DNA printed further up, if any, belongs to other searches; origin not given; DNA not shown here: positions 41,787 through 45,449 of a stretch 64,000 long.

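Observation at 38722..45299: Compact three-gene operon: HEPN-DUF499 ATPase, DUF1156 methyltransferase and GIY-YIG nuclease, a candidate methylation-linked defence system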

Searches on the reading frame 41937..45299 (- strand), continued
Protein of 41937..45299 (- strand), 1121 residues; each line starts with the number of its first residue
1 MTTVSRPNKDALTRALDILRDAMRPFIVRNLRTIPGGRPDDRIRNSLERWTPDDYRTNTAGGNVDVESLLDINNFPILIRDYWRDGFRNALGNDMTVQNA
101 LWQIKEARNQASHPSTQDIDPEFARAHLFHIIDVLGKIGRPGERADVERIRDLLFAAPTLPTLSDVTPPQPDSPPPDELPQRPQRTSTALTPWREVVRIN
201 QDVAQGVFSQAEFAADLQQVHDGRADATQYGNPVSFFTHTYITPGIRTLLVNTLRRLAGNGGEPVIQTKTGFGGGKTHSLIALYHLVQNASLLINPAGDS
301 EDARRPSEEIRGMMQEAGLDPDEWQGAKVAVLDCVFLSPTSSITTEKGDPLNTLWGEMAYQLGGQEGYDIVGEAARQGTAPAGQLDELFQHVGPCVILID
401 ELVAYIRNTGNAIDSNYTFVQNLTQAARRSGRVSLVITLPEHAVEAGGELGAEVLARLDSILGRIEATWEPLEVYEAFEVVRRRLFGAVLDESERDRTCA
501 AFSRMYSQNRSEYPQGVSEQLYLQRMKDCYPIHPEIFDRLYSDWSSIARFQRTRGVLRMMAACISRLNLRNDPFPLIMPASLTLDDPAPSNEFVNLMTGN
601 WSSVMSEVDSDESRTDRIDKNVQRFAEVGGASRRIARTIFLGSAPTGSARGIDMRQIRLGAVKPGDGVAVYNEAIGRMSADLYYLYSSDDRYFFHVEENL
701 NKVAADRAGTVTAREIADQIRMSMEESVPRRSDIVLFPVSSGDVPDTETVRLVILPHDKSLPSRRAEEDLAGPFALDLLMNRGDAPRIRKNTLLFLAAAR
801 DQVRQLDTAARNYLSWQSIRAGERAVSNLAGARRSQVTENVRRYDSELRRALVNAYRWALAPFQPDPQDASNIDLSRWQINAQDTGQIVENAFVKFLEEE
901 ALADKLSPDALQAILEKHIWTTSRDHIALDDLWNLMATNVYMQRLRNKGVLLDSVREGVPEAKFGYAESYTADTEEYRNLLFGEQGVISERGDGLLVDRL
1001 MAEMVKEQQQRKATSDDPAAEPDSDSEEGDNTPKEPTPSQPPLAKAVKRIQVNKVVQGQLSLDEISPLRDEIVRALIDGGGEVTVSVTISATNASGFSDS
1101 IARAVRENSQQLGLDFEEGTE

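Call 65: search_protein_families(library=ncbifam, proteins=[window:41937-45299:-], max_evalue=0.01)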
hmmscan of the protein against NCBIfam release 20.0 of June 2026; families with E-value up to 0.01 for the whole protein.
window:41937-45299:- (1121 aa): 1 family
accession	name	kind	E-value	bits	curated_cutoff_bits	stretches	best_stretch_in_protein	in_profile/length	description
NF042962.1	DUF499_antiphage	equivalog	4.3e-46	157.4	1200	2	350-954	122-720/1025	anti-phage-associated DUF499 domain-containing protein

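Call 73: find_homologous_proteins(query=window:41937-45299:-, max_evalue=1e-20)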
Query window:41937-45299:- (1121 aa): 4635 proteins with E <= 1e-20 among 8000 candidates; the best 120 are listed.
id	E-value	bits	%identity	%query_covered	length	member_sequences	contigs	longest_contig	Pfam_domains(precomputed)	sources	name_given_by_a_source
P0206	0.0e+0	2532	100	100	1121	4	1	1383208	PF18731.7,PF04465.18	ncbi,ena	-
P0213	0.0e+0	2190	86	100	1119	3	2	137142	PF18731.7,PF04465.18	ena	-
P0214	0.0e+0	2156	85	100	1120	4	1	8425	PF18731.7,PF04465.18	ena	-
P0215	0.0e+0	2139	84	100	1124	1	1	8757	PF18731.7,PF04465.18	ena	-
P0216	0.0e+0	2120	83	100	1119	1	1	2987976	PF18731.7,PF04465.18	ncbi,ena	-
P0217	0.0e+0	2046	81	100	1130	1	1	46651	PF18731.7,PF04465.18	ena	-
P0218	0.0e+0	1798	83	85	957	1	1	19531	PF04465.18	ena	-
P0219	0.0e+0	1684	89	74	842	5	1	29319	PF18731.7,PF04465.18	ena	-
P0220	0.0e+0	1609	65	100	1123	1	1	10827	PF18731.7,PF04465.18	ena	-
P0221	0.0e+0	1599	65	100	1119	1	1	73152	PF04465.18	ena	-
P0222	0.0e+0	1590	64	100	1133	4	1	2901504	PF18731.7,PF04465.18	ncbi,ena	-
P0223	0.0e+0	1555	63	100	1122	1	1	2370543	PF04465.18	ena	-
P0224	0.0e+0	1537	63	100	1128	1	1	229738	PF18731.7,PF04465.18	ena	-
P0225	0.0e+0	1521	62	100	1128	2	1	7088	PF18731.7,PF04465.18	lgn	-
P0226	0.0e+0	1521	62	100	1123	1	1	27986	PF18731.7,PF04465.18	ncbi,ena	-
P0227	0.0e+0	1474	60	100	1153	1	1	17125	PF18731.7,PF04465.18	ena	-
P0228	0.0e+0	1462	60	100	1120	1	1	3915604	PF18731.7,PF04465.18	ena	-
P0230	0.0e+0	1457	60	100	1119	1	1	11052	PF18731.7,PF04465.18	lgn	-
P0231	0.0e+0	1413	58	100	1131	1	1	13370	PF18731.7,PF04465.18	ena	-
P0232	0.0e+0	1400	58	100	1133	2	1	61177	PF18731.7,PF04465.18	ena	-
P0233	0.0e+0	1399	58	100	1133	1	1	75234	PF18731.7,PF04465.18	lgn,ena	-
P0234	0.0e+0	1398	58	100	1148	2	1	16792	PF18731.7,PF04465.18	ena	-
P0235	0.0e+0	1396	58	100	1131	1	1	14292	PF18731.7,PF04465.18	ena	-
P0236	0.0e+0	1396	57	100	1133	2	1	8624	PF18731.7,PF04465.18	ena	-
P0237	0.0e+0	1383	57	100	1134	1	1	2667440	PF18731.7,PF04465.18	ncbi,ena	-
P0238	0.0e+0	1381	57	100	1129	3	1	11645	PF18731.7,PF04465.18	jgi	jgi:predicted AAA+ superfamily ATPase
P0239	0.0e+0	1378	57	100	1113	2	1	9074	PF18731.7,PF04465.18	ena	-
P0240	0.0e+0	1370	56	100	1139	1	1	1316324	PF18731.7,PF04465.18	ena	-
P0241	0.0e+0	1369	57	100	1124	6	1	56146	PF18731.7,PF04465.18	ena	-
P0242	0.0e+0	1369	57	100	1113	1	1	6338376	PF18731.7,PF04465.18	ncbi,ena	-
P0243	0.0e+0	1368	57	100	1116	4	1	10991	PF18731.7,PF04465.18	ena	-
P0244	0.0e+0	1367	57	100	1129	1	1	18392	PF18731.7,PF04465.18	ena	-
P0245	0.0e+0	1366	57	100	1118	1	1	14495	PF18731.7,PF04465.18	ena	-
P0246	0.0e+0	1362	57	100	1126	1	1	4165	PF18731.7,PF04465.18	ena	-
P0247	0.0e+0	1358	57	100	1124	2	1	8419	PF18731.7,PF04465.18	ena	-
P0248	0.0e+0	1356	57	100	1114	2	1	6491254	PF18731.7,PF04465.18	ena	-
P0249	0.0e+0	1356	57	100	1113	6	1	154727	PF18731.7,PF04465.18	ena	-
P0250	0.0e+0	1356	57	100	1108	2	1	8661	PF18731.7,PF04465.18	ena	-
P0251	0.0e+0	1354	56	100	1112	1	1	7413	PF18731.7,PF04465.18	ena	-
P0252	0.0e+0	1353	57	100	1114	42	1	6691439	PF18731.7,PF04465.18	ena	-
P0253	0.0e+0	1351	57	100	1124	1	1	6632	PF18731.7,PF04465.18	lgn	-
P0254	0.0e+0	1351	56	100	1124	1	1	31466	PF18731.7,PF04465.18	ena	-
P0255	0.0e+0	1350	57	100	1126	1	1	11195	PF18731.7,PF04465.18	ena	-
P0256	0.0e+0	1347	57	100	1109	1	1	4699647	PF18731.7,PF04465.18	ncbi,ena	-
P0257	0.0e+0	1347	56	100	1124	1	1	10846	PF18731.7,PF04465.18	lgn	-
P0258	0.0e+0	1346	56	100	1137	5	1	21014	PF18731.7,PF04465.18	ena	-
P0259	0.0e+0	1346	56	100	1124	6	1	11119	PF18731.7,PF04465.18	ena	-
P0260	0.0e+0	1346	57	100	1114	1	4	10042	PF18731.7,PF04465.18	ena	-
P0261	0.0e+0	1346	56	100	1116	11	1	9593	PF04465.18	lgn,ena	-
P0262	0.0e+0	1346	57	100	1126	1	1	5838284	PF18731.7,PF04465.18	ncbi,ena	-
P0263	0.0e+0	1344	56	100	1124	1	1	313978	PF18731.7,PF04465.18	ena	-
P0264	0.0e+0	1344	57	100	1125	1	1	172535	PF18731.7,PF04465.18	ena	-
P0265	0.0e+0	1344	56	100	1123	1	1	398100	PF18731.7,PF04465.18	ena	-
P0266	0.0e+0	1344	56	100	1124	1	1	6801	PF18731.7,PF04465.18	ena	-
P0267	0.0e+0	1342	56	100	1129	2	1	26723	PF18731.7,PF04465.18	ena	-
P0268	0.0e+0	1342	56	100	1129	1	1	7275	PF18731.7,PF04465.18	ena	-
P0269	0.0e+0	1340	56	100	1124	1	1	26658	PF18731.7,PF04465.18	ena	-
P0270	0.0e+0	1339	56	100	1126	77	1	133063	PF18731.7,PF04465.18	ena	-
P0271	0.0e+0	1339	56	100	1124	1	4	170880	PF18731.7,PF04465.18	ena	-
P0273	0.0e+0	1338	57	100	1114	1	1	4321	PF18731.7,PF04465.18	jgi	jgi:hypothetical protein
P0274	0.0e+0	1336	57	100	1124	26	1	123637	PF18731.7,PF04465.18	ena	-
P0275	0.0e+0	1336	56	100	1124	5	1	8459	PF18731.7,PF04465.18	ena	-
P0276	0.0e+0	1335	56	100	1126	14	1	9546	PF18731.7,PF04465.18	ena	-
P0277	0.0e+0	1335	56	100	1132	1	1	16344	PF18731.7,PF04465.18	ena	-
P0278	0.0e+0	1335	57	100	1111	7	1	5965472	PF18731.7,PF04465.18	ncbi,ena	-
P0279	0.0e+0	1334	55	100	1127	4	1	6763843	PF18731.7,PF04465.18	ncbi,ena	-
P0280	0.0e+0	1333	55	100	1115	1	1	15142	PF18731.7,PF04465.18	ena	-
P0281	0.0e+0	1331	57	100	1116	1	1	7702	PF18731.7,PF04465.18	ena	-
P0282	0.0e+0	1330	57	100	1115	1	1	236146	PF18731.7,PF04465.18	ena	-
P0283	0.0e+0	1330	56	100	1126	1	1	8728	PF18731.7,PF04465.18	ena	-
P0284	0.0e+0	1330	56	100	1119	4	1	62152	PF18731.7,PF04465.18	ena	-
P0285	0.0e+0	1330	55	100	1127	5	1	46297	PF18731.7,PF04465.18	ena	-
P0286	0.0e+0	1328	56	100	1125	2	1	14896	PF18731.7,PF04465.18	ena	-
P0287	0.0e+0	1326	56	100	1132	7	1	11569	PF18731.7,PF04465.18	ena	-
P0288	0.0e+0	1326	55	100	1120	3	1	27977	PF18731.7,PF04465.18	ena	-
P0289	0.0e+0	1326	55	100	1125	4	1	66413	PF18731.7,PF04465.18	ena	-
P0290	0.0e+0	1326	56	100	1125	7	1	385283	PF18731.7,PF04465.18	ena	-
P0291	0.0e+0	1325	57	100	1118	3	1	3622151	PF18731.7,PF04465.18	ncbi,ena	-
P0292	0.0e+0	1323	56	100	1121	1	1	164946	PF18731.7,PF04465.18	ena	-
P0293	0.0e+0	1321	55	100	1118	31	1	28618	PF18731.7,PF04465.18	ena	-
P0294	0.0e+0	1318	56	97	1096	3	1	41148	PF18731.7,PF04465.18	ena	-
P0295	0.0e+0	1318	56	100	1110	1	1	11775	PF18731.7,PF04465.18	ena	-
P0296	0.0e+0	1318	56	99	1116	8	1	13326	PF18731.7,PF04465.18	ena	-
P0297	0.0e+0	1318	56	100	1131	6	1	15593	PF18731.7,PF04465.18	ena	-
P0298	0.0e+0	1317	56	100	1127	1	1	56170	PF18731.7,PF04465.18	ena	-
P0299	0.0e+0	1317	56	100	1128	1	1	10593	PF18731.7,PF04465.18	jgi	-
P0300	0.0e+0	1313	55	100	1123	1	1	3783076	PF18731.7,PF04465.18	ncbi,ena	-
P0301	0.0e+0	1312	55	100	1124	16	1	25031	PF18731.7,PF04465.18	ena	-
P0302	0.0e+0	1312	56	100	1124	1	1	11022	PF18731.7,PF04465.18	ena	-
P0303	0.0e+0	1311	56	100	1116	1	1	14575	PF18731.7,PF04465.18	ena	-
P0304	0.0e+0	1310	55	100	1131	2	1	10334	PF18731.7,PF04465.18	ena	-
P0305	0.0e+0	1310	55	100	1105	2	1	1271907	PF18731.7,PF04465.18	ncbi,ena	-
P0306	0.0e+0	1310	54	100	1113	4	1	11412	PF18731.7,PF04465.18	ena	-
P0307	0.0e+0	1309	55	100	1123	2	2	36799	PF18731.7,PF04465.18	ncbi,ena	-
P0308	0.0e+0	1309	55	100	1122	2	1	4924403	PF18731.7,PF04465.18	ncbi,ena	-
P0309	0.0e+0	1309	54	100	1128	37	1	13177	PF18731.7,PF04465.18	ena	-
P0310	0.0e+0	1309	56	99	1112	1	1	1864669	PF18731.7,PF04465.18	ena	-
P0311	0.0e+0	1308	56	100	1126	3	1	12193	PF18731.7,PF04465.18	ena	-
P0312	0.0e+0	1308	56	97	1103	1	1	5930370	PF04465.18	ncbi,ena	-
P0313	0.0e+0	1307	55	100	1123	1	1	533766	PF18731.7,PF04465.18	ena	-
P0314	0.0e+0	1307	54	100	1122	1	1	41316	PF18731.7,PF04465.18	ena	-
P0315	0.0e+0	1306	55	100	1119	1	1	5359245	PF18731.7,PF04465.18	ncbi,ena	-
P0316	0.0e+0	1305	55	100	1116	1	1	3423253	PF18731.7,PF04465.18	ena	-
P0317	0.0e+0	1305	56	100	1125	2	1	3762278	PF18731.7,PF04465.18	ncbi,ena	-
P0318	0.0e+0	1305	56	100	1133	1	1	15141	PF18731.7,PF04465.18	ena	-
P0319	0.0e+0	1304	54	100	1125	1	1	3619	PF18731.7,PF04465.18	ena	-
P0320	0.0e+0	1302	54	100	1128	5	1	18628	PF18731.7,PF04465.18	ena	-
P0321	0.0e+0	1301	55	100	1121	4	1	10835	PF18731.7,PF04465.18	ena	-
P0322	0.0e+0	1301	55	100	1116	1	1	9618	PF18731.7,PF04465.18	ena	-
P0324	0.0e+0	1300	55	100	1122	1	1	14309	PF18731.7,PF04465.18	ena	-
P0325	0.0e+0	1300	55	100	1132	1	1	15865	PF18731.7,PF04465.18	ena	-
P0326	0.0e+0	1298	55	100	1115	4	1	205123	PF18731.7,PF04465.18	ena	-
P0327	0.0e+0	1298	56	100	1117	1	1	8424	PF18731.7,PF04465.18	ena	-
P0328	0.0e+0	1296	54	100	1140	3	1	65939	PF18731.7,PF04465.18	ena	-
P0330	0.0e+0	1295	62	86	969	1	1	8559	PF18731.7,PF04465.18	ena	-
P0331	0.0e+0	1295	55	100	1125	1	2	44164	PF18731.7,PF04465.18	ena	-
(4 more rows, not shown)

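Call 74: find_encoding_contigs(protein=P0252, flank=10000, max_places=2)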
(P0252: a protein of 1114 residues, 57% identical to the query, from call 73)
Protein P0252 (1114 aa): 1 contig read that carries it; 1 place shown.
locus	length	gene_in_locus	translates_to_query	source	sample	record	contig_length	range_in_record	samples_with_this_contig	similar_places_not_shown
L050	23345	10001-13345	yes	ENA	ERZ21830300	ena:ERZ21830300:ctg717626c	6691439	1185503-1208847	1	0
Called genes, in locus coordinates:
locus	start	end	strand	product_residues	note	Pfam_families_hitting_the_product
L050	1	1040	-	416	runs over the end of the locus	PF03193:RsgA_GTPase (weak), PF01926:MMR_HSR1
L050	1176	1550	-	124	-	PF20580:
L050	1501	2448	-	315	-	-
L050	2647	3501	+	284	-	PF00194:Carb_anhydrase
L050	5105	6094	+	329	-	PF20030:bpMoxR, PF00004:AAA (weak), PF07726:AAA_3, PF07728:AAA_5, PF17863:AAA_lid_2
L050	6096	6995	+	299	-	PF01882:DUF58, PF13519:VWA_2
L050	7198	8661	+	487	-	PF19295:SufBD_N, PF01458:SUFBD_core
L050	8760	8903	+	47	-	-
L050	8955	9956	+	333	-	PF05685:Uma2 (weak)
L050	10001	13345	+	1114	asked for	PF18731:HEPN_Swt1, PF04465:DUF499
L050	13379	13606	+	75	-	-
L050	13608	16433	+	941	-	PF06634:DUF1156, PF02086:MethyltransfD12 (faint)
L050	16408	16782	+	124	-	-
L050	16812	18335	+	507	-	PF13175:AAA_15 (weak), PF13304:AAA_21, PF13175:AAA_15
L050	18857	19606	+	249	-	PF00005:ABC_tran, PF02463:SMC_N (faint), PF13304:AAA_21 (faint)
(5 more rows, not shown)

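Call 75: find_encoding_contigs(protein=P0242, flank=10000, max_places=2)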
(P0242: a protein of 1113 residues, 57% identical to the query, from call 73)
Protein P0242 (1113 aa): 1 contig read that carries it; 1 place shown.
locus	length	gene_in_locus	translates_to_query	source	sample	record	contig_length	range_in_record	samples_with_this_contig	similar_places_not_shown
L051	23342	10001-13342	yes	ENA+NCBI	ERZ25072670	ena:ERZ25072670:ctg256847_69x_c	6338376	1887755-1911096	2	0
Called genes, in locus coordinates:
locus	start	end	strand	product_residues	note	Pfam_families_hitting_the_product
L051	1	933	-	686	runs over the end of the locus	PF07584:BatA, PF13519:VWA_2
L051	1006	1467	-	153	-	PF00359:PTS_EIIA_2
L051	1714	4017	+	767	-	PF14559:TPR_19 (faint), PF23914:TPR_CcmH_CycH (faint), PF00515:TPR_1 (faint), PF07719:TPR_2 (faint), PF13181:TPR_8 (faint), PF13424:TPR_12 (weak), PF13428:TPR_14 (faint), PF13431:TPR_17 (faint), +2 more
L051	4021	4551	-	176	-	PF06271:RDD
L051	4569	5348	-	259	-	PF00106:adh_short, PF08659:KR, PF13561:adh_short_C2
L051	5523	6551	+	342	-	PF01557:FAA_hydrolase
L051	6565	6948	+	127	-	PF02276:CytoC_RC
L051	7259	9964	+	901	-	PF28598:PDH_E1_N, PF00456:Transketolase_N, PF17831:PDH_E1_M, PF22613:Transketolase_C_1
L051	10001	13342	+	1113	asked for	PF18731:HEPN_Swt1 (weak), PF04465:DUF499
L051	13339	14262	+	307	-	-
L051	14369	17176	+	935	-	PF06634:DUF1156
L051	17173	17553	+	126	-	-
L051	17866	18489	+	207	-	PF01936:NYN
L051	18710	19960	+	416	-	PF00364:Biotin_lipoyl, PF25984:BSH_YknX (faint), PF02817:E3_binding, PF00198:2-oxoacid_dh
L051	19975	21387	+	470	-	PF00890:FAD_binding_2 (weak), PF01134:GIDA (weak), PF07992:Pyr_redox_2, PF12831:FAD_oxidored, PF13450:NAD_binding_8 (faint), PF13738:Pyr_redox_3 (weak), PF00070:Pyr_redox, PF02852:Pyr_redox_dim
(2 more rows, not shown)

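Call 76: find_encoding_contigs(protein=P0270, flank=10000, max_places=2)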
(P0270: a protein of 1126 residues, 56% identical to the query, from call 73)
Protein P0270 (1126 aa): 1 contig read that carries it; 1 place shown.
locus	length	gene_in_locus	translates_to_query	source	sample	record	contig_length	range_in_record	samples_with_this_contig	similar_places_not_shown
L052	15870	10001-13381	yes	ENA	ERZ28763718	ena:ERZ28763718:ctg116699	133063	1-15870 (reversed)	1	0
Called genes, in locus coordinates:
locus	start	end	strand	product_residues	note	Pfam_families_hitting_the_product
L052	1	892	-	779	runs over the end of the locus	PF00413:Peptidase_M10 (weak), PF23914:TPR_CcmH_CycH (weak), PF20308:TPR-S (weak), PF00515:TPR_1 (weak), PF07719:TPR_2 (weak), PF13414:TPR_11 (weak), PF13424:TPR_12 (weak), PF13414:TPR_11, +21 more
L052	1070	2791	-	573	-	PF00474:SSF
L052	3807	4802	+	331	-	PF01408:GFO_IDH_MocA, PF22725:GFO_IDH_MocA_C3, PF02894:GFO_IDH_MocA_C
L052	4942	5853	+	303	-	PF00781:DAGK_cat, PF19279:YegS_C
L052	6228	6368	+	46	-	-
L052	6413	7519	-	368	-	PF02746:MR_MLE_N, PF13378:MR_MLE_C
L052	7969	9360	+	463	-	PF13360:PQQ_2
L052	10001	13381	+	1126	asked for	PF18731:HEPN_Swt1 (weak), PF04465:DUF499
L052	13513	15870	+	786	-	?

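Call 78: find_encoding_contigs(protein=P0278, flank=10000, max_places=1)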
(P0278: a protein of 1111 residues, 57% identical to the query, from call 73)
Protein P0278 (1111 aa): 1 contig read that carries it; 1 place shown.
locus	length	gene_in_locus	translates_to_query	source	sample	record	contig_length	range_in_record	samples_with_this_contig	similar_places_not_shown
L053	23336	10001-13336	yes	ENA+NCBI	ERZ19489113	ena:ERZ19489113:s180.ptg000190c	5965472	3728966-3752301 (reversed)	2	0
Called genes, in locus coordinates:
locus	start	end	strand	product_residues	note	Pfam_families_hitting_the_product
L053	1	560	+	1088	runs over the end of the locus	-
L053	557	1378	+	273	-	PF13174:TPR_6 (faint), PF13428:TPR_14 (faint), PF13432:TPR_16 (faint), PF00515:TPR_1 (faint), PF14559:TPR_19 (weak)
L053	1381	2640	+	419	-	-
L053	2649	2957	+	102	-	-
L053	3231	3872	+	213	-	PF00702:Hydrolase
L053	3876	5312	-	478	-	-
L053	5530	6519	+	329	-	PF20030:bpMoxR, PF00004:AAA (weak), PF07726:AAA_3, PF07728:AAA_5, PF17863:AAA_lid_2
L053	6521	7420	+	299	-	PF01882:DUF58, PF13519:VWA_2 (weak)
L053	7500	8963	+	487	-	PF19295:SufBD_N, PF01458:SUFBD_core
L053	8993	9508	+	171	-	-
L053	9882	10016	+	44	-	-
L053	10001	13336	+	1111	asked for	PF18731:HEPN_Swt1 (weak), PF04465:DUF499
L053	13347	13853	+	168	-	PF04255:DUF433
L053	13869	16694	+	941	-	PF06634:DUF1156, PF02086:MethyltransfD12 (faint)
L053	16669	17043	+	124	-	-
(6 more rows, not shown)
